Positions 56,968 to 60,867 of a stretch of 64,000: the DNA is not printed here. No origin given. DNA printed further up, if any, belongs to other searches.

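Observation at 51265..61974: Candidate undescribed three-gene enzyme system: giant UGDH-like/ATP-grasp protein, a second ATP-grasp protein and a GHMP sugar-kinase fusion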

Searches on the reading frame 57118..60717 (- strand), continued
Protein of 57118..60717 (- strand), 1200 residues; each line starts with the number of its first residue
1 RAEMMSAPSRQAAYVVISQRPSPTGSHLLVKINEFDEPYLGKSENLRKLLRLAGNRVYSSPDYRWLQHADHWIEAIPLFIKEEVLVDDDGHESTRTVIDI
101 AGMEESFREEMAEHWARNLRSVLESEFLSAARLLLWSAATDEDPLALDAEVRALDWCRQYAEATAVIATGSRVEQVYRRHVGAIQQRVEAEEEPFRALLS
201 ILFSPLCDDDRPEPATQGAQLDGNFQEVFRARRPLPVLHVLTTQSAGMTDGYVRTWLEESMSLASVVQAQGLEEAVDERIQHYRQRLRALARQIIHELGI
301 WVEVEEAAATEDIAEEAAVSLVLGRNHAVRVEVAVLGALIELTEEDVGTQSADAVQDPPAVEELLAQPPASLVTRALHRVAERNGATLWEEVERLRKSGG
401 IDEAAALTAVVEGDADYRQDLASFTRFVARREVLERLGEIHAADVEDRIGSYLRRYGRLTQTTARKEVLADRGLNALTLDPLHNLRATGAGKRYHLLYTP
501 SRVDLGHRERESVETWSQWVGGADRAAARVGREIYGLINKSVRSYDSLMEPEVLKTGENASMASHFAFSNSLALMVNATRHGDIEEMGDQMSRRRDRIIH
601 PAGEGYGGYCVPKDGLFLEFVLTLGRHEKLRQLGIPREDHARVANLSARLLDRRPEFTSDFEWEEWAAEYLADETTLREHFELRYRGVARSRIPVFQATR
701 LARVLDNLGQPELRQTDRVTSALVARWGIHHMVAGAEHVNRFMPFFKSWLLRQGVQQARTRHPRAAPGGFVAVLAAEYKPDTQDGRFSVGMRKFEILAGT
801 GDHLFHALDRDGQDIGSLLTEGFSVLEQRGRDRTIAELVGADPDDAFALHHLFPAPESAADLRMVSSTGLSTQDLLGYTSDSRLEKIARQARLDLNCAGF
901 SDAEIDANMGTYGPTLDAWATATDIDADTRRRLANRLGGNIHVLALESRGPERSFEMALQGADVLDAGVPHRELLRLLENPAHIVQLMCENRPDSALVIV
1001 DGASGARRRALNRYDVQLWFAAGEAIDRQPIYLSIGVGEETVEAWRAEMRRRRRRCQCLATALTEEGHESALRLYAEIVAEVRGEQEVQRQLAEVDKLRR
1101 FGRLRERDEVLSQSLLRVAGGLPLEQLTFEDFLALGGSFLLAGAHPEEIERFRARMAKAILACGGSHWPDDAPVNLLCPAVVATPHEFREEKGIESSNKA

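Call 102: find_encoding_contigs(protein=P0055, flank=7000, max_places=1)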
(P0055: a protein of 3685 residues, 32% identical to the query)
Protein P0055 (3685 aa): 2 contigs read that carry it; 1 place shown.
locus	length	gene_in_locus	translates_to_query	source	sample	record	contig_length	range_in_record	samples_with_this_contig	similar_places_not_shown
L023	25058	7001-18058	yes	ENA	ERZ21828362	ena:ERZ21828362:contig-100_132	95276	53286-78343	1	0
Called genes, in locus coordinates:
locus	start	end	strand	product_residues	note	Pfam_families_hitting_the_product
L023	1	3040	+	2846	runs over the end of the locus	PF13230:GATase_4 (faint), PF13522:GATase_6 (faint), PF01380:SIS (weak)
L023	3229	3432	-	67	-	PF15937:PrlF_antitoxin (weak)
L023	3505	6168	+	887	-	PF02878:PGM_PMM_I (weak)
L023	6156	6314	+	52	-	-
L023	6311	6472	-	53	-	-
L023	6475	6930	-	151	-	PF01850:PIN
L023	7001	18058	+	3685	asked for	-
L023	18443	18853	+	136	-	PF01909:NTP_transf_2, PF18765:Polbeta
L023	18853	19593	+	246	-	PF13483:Lactamase_B_3, PF12706:Lactamase_B_2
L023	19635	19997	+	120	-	PF13584:BatD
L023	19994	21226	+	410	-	PF05810:NinF (weak), PF00291:PALP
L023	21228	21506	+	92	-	PF02597:ThiS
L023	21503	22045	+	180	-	PF00857:Isochorismatase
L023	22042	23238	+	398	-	PF02749:QRPTase_N, PF01729:QRPTase_C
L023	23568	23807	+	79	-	PF09383:NIL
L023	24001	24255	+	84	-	-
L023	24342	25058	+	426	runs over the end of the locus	PF02321:OEP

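Call 103: search_protein_families(library=pfam, proteins=[L021:5282-6979:+, L002:2143-3753:+], max_evalue=0.001)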
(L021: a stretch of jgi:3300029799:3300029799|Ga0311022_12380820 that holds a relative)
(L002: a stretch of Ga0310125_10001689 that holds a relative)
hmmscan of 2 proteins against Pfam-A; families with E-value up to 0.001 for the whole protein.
L021:5282-6979:+ (565 aa): 0 families

L002:2143-3753:+ (537 aa): 7 families
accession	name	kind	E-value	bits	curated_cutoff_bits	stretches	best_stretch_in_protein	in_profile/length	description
PF02518.31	HATPase_c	-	1.6e-27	96.5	26.4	1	430-536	2-108/111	Histidine kinase-, DNA gyrase B-, and HSP90-like ATPase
PF00989.32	PAS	-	6.9e-15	55.5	22.6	1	193-295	3-110/113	PAS fold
PF00512.31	HisKA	-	1.2e-13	51.3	26.9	1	320-381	2-62/66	His Kinase A (phospho-acceptor) domain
PF08448.16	PAS_4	-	6.2e-12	46.2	23.1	1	197-306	1-110/110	PAS fold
PF13426.13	PAS_9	-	6.2e-12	46.1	27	1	202-303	2-103/103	PAS domain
PF13188.13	PAS_8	-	2e-05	24.7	21.8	1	192-238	2-49/65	PAS domain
PF10090.15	HPTransfase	-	0.00032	20.9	22.9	1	435-469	33-66/123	Histidine phosphotransferase C-terminal domain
